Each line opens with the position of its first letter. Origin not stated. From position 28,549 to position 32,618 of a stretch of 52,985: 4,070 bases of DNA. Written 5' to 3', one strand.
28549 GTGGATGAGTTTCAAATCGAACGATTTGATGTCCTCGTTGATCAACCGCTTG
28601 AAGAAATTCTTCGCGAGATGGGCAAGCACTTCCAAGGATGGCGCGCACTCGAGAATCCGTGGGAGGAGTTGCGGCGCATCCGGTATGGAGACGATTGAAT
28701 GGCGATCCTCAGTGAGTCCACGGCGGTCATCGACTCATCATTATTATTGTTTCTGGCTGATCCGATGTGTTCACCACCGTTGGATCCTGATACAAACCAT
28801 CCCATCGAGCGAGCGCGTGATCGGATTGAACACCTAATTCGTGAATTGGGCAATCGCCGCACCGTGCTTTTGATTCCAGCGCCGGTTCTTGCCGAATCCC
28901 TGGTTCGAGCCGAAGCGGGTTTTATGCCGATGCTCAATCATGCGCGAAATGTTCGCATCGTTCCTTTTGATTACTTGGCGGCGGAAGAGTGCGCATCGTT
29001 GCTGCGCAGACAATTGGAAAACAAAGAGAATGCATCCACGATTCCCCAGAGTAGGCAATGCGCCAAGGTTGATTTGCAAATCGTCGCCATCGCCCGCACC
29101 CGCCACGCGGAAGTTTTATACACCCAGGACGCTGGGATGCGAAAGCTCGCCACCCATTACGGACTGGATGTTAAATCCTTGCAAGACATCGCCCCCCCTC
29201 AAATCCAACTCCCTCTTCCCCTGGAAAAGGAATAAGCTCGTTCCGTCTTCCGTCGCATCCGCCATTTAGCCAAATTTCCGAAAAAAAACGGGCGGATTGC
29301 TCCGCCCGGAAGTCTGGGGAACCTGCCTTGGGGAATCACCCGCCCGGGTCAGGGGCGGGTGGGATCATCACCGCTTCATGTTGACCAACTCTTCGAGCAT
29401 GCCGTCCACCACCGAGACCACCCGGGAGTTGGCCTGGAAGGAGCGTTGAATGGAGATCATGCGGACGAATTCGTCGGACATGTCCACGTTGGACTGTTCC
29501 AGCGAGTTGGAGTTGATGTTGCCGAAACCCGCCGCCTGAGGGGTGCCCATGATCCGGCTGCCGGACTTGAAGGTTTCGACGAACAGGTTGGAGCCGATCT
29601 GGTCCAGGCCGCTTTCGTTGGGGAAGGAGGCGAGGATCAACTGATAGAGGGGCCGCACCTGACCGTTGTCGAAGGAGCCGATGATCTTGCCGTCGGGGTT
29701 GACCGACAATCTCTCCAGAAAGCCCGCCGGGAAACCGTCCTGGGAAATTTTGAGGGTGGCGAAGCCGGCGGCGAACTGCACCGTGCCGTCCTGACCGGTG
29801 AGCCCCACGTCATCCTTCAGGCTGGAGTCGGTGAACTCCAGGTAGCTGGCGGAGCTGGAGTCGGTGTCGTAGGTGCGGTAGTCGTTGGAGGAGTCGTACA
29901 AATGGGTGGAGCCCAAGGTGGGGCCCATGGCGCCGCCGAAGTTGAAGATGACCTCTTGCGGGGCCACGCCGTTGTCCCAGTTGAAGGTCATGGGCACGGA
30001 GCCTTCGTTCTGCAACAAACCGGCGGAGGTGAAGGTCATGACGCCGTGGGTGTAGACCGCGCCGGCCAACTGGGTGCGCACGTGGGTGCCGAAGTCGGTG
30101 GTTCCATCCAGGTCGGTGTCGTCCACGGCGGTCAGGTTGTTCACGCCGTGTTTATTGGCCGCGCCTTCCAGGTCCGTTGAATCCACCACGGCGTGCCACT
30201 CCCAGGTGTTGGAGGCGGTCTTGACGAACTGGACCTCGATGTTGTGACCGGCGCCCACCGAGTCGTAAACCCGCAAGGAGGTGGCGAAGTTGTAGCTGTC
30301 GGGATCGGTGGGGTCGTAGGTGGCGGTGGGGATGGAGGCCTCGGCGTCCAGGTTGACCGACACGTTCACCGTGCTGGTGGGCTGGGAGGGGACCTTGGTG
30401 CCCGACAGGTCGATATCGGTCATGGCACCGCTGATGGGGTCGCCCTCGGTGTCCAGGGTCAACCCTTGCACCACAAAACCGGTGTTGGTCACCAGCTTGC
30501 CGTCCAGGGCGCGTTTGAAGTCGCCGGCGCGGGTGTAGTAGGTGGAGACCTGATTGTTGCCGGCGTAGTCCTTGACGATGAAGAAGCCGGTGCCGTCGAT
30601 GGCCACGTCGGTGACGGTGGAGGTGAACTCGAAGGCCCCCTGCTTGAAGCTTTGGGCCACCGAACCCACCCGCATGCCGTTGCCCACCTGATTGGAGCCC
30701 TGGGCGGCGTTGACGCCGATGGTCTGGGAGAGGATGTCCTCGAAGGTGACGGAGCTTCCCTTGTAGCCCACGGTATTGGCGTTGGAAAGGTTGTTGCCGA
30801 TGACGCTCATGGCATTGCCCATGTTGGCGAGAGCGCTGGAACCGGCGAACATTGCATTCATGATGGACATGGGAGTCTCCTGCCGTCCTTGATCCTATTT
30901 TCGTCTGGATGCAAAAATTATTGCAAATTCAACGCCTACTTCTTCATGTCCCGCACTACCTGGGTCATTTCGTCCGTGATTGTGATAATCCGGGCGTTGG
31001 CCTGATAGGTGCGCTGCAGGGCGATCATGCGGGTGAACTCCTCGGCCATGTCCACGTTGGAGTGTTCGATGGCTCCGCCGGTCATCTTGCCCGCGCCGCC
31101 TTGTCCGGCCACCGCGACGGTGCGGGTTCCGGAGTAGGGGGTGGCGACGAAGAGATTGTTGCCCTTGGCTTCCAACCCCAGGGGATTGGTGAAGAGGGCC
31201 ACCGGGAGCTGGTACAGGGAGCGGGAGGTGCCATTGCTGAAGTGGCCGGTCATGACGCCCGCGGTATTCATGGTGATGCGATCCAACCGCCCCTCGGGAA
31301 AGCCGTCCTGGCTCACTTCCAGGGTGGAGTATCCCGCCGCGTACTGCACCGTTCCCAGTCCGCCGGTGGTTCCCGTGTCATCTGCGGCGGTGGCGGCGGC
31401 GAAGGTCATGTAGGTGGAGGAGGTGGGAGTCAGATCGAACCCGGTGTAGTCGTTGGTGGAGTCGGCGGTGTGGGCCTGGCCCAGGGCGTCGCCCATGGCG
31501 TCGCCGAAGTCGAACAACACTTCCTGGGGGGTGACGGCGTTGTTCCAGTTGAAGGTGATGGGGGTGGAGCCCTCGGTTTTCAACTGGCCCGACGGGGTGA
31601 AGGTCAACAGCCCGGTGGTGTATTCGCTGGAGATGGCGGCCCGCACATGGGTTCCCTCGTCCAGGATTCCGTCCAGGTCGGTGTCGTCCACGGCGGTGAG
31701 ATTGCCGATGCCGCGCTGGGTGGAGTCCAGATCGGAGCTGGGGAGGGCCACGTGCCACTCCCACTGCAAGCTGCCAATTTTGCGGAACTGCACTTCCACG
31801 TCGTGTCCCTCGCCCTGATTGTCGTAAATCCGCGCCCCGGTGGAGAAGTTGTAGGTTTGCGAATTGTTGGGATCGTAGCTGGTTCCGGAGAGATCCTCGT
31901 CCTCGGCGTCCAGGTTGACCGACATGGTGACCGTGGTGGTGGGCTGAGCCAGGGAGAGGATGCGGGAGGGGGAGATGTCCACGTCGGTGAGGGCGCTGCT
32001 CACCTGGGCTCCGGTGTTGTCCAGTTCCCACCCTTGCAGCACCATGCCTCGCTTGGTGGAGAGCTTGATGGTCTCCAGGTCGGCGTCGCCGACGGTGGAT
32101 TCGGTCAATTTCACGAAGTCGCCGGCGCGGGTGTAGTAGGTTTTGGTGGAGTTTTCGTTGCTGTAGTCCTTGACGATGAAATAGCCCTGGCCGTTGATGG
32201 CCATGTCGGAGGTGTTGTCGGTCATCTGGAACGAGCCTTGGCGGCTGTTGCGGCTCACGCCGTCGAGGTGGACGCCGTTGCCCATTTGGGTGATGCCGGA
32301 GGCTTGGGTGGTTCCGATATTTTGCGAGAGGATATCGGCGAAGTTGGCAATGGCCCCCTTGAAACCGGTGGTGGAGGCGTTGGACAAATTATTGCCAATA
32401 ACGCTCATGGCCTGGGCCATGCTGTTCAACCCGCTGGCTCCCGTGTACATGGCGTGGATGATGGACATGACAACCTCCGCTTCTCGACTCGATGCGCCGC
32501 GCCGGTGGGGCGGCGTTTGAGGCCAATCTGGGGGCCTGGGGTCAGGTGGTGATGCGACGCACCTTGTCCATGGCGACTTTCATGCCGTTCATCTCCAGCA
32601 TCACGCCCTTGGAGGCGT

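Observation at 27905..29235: Candidate undescribed two-gene module: unknown 251-aa protein translationally coupled to a PIN-like nuclease, with a perfect palindromic operator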

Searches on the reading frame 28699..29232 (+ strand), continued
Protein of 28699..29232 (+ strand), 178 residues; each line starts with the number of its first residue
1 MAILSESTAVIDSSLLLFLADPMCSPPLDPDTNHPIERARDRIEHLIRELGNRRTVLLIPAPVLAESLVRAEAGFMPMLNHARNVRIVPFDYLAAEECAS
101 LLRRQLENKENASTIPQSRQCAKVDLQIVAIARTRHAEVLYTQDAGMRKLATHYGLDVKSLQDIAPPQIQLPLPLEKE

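Call 73: search_solved_structures(query=A4, max_evalue=10, show_alignments=2)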
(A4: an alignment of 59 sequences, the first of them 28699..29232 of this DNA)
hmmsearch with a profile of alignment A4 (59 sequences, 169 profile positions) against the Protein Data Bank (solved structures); distinct sequences matched with E-value up to 10: 2.
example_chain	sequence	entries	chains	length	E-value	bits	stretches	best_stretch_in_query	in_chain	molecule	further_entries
3i8o_A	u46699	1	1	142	0.19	14.3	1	31-63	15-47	KH domain-containing protein MJ1533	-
1wxq_A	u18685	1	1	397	0.59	12.7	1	16-81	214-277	GTP-binding protein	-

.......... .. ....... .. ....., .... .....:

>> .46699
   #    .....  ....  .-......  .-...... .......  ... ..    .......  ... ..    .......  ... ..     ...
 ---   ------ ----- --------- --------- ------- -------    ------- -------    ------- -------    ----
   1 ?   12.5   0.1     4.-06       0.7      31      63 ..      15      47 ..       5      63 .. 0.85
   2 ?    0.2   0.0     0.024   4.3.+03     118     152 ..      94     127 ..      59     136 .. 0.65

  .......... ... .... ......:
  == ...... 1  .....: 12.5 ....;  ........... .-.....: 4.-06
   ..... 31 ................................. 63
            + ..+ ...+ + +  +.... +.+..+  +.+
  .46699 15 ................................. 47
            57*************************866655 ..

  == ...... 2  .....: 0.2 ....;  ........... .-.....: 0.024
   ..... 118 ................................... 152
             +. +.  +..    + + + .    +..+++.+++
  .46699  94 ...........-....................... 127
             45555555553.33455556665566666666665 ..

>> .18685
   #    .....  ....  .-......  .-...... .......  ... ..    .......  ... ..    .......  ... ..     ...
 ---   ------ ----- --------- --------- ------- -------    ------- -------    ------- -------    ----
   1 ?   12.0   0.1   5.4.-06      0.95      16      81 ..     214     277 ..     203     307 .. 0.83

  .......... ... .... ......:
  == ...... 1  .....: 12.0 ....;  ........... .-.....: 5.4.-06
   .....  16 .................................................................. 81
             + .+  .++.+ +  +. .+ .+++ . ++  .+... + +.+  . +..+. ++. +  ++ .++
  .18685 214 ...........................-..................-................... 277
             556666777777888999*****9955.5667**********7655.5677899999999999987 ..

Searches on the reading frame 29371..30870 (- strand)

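Call 78: search_protein_families(library=pfam, proteins=[window:29371-30870:-], max_evalue=0.00001)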
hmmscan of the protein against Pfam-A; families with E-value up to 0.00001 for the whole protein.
window:29371-30870:- (500 aa): 4 families
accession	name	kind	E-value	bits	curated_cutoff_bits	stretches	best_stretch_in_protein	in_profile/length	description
PF07559.19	FlgE_D2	-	7.7e-23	82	22.7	1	173-380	1-142/142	Flagellar basal body protein FlaE D2 domain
PF06429.18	Flg_bbr_C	-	1.3e-15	57.1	23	1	454-498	2-46/46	Flagellar basal body rod FlgEFG protein C-terminal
PF22692.1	LlgE_F_G_D1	-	6.2e-12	45.9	27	1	90-162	1-49/64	Flagellar hook protein FlgE/F/G D1 domain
PF00460.25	Flg_bb_rod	-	5.6e-07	29.8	20.7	1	10-37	4-31/31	Flagella basal body rod protein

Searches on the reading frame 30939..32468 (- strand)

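Call 78: search_protein_families(library=pfam, proteins=[window:30939-32468:-], max_evalue=0.00001)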
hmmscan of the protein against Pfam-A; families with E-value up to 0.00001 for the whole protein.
window:30939-32468:- (510 aa): 4 families
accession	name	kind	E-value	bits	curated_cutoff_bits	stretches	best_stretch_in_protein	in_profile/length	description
PF07559.19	FlgE_D2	-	7.6e-17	62.6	22.7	1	185-390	1-142/142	Flagellar basal body protein FlaE D2 domain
PF06429.18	Flg_bbr_C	-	5.5e-16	58.3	23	1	465-504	3-42/46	Flagellar basal body rod FlgEFG protein C-terminal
PF00460.25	Flg_bb_rod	-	1.9e-09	37.7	20.7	1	7-37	1-31/31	Flagella basal body rod protein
PF22692.1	LlgE_F_G_D1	-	9e-06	26.2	27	0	90-166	1-57/64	Flagellar hook protein FlgE/F/G D1 domain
